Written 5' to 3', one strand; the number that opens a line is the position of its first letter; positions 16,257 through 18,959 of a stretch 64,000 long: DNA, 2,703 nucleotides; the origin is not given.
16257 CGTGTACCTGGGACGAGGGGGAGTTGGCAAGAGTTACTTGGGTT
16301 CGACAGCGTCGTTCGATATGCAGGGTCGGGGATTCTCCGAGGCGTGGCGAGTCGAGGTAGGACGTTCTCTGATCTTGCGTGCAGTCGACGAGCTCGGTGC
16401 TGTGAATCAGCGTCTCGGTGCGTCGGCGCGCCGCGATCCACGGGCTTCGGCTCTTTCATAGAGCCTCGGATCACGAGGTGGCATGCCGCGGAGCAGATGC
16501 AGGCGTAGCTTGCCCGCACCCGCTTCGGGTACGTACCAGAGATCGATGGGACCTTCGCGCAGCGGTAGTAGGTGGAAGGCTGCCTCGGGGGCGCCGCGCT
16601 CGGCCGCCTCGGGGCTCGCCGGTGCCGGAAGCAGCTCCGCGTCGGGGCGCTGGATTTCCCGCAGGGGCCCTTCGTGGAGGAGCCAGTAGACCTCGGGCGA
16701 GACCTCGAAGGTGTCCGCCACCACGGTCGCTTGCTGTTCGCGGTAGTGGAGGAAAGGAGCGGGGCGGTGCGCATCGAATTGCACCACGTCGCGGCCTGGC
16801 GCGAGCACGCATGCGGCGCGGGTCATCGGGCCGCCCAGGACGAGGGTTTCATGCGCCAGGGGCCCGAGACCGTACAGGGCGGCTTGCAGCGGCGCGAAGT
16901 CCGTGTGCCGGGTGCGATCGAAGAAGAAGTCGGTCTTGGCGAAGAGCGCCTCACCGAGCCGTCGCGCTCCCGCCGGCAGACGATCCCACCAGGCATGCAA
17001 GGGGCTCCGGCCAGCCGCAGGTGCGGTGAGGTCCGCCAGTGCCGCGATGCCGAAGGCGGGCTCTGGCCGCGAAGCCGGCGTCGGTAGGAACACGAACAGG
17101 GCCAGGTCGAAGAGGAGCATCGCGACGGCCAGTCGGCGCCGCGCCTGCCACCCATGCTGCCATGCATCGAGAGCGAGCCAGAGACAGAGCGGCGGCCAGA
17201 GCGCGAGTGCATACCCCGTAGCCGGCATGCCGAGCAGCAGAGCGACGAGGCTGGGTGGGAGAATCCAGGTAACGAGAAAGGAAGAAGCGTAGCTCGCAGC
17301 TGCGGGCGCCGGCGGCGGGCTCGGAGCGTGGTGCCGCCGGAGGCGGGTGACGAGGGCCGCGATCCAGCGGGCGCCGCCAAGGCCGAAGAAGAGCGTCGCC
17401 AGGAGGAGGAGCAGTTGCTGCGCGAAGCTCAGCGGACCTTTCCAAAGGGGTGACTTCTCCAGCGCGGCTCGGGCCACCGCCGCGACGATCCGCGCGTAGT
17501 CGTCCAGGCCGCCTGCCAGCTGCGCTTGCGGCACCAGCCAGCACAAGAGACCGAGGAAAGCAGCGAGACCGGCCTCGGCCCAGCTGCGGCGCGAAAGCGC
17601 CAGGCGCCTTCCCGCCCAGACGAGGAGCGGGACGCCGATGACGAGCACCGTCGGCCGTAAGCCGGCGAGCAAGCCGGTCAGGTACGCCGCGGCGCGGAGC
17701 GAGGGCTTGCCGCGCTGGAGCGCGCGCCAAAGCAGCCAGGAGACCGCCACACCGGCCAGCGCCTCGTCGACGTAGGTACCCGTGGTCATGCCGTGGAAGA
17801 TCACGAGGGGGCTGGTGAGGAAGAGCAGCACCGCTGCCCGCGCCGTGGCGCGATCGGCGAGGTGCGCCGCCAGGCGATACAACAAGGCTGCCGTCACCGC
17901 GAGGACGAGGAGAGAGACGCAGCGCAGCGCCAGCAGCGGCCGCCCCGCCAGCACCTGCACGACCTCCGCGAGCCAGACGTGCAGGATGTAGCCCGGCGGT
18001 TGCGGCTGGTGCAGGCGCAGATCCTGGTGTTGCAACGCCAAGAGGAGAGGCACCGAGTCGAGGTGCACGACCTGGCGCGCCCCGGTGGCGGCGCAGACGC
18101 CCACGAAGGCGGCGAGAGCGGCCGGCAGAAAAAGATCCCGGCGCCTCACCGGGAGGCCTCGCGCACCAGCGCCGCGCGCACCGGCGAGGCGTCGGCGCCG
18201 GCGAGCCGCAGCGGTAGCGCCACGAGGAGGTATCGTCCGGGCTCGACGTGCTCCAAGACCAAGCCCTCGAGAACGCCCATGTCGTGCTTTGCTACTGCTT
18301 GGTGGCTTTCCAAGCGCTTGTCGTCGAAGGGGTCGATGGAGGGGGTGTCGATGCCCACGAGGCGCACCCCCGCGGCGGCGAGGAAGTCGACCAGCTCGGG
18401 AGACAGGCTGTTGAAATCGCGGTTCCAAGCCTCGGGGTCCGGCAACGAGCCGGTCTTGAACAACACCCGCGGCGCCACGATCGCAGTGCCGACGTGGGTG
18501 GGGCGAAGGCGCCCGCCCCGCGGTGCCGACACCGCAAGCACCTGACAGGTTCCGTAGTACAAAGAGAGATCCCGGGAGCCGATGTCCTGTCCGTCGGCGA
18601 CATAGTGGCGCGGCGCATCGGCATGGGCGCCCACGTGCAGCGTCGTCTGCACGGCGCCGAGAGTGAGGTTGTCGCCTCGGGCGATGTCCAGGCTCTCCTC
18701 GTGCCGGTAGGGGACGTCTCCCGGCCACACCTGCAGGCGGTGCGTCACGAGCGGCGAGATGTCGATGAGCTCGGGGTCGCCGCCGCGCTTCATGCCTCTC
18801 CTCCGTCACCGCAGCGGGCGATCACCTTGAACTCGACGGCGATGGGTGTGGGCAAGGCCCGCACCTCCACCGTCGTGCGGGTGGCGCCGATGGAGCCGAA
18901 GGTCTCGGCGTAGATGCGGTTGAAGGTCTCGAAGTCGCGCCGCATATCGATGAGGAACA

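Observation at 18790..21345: Single 851-aa polypeptide fusing AmnB-like and AmnA-like LigB domains with a RidA/AmnD-like deaminase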

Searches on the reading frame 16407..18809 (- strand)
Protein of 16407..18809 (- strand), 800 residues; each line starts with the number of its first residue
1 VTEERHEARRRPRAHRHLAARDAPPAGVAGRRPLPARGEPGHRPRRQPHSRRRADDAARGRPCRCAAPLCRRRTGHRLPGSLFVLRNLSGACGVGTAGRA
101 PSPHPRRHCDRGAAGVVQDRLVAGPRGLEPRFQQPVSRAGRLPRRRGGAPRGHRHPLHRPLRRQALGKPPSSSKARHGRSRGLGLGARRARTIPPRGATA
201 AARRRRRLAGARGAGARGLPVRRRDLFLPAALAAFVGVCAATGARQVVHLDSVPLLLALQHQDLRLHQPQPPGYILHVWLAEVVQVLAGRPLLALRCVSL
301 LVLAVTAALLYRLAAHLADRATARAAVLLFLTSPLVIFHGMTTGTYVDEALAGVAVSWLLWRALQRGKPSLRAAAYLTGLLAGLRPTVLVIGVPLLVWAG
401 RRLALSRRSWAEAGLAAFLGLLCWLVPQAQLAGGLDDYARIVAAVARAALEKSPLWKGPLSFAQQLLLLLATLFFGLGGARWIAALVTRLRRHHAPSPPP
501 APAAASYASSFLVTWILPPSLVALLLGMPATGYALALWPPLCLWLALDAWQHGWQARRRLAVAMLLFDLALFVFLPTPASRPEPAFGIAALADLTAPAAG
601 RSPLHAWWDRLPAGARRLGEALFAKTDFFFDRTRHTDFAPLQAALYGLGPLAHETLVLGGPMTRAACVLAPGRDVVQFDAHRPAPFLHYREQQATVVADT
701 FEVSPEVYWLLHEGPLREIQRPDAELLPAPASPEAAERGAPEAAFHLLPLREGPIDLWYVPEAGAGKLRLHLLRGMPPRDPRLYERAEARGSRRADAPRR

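Call 5: search_protein_families(library=pfam, proteins=[window:16407-18809:-], max_evalue=0.01)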
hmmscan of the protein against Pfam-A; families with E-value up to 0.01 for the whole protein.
window:16407-18809:- (800 aa): 2 families
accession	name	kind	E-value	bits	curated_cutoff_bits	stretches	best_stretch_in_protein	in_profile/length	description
PF13231.12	PMT_2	-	6e-08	33.5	26.1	1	275-419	4-152/160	Dolichyl-phosphate-mannose-protein mannosyltransferase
PF03901.23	Glyco_transf_22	-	0.00051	19.8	23.8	1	273-398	65-189/414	Alg9-like mannosyltransferase family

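Call 6: search_protein_families(library=ncbifam, proteins=[window:16407-18809:-], max_evalue=0.01)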
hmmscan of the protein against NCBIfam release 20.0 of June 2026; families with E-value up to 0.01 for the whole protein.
window:16407-18809:- (800 aa): 1 family
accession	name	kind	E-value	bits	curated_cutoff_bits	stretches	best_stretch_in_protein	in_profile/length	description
NF009784.2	PRK13279.1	equivalog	4.4e-06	25.6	567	1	278-382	66-172/539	lipid IV(A) 4-amino-4-deoxy-L-arabinosyltransferase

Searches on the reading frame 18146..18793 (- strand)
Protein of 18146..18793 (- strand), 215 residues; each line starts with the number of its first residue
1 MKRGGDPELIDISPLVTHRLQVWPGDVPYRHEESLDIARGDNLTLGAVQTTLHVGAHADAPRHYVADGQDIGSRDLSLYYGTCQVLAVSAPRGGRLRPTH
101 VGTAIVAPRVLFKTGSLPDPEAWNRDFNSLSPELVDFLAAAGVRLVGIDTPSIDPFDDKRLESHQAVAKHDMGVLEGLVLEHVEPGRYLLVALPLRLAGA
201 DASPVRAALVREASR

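Call 10: search_protein_families(library=pfam, proteins=[window:18146-18793:-], max_evalue=0.01)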
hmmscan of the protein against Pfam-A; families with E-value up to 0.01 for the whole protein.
window:18146-18793:- (215 aa): 1 family
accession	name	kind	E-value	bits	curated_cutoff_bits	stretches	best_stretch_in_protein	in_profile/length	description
PF04199.19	Cyclase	-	1.4e-14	54.9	23.1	1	10-155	1-142/142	Putative cyclase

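Call 73: search_solved_structures(query=window:18146-18793:-, max_evalue=0.001, show_alignments=1)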
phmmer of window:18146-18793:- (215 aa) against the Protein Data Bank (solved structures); distinct sequences matched with E-value up to 0.001: 6.
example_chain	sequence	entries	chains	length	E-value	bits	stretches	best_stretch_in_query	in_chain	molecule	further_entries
4cog_A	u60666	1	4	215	1.3e-47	165.4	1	9-209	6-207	KYNURENINE FORMAMIDASE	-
4cob_A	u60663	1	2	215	5.7e-42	147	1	11-209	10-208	KYNURENINE FORMAMIDASE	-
4co9_A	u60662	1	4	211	2.6e-37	131.8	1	9-209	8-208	KYNURENINE FORMAMIDASE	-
4cz1_A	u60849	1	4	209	2.7e-37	131.8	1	9-209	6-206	KYNURENINE FORMAMIDASE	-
8hmo_A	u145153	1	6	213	2.6e-19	72.9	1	32-210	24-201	Metal-dependent hydrolase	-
1r61_A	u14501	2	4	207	1.6e-15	60.5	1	36-209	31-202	metal-dependent hydrolase | Hydrolase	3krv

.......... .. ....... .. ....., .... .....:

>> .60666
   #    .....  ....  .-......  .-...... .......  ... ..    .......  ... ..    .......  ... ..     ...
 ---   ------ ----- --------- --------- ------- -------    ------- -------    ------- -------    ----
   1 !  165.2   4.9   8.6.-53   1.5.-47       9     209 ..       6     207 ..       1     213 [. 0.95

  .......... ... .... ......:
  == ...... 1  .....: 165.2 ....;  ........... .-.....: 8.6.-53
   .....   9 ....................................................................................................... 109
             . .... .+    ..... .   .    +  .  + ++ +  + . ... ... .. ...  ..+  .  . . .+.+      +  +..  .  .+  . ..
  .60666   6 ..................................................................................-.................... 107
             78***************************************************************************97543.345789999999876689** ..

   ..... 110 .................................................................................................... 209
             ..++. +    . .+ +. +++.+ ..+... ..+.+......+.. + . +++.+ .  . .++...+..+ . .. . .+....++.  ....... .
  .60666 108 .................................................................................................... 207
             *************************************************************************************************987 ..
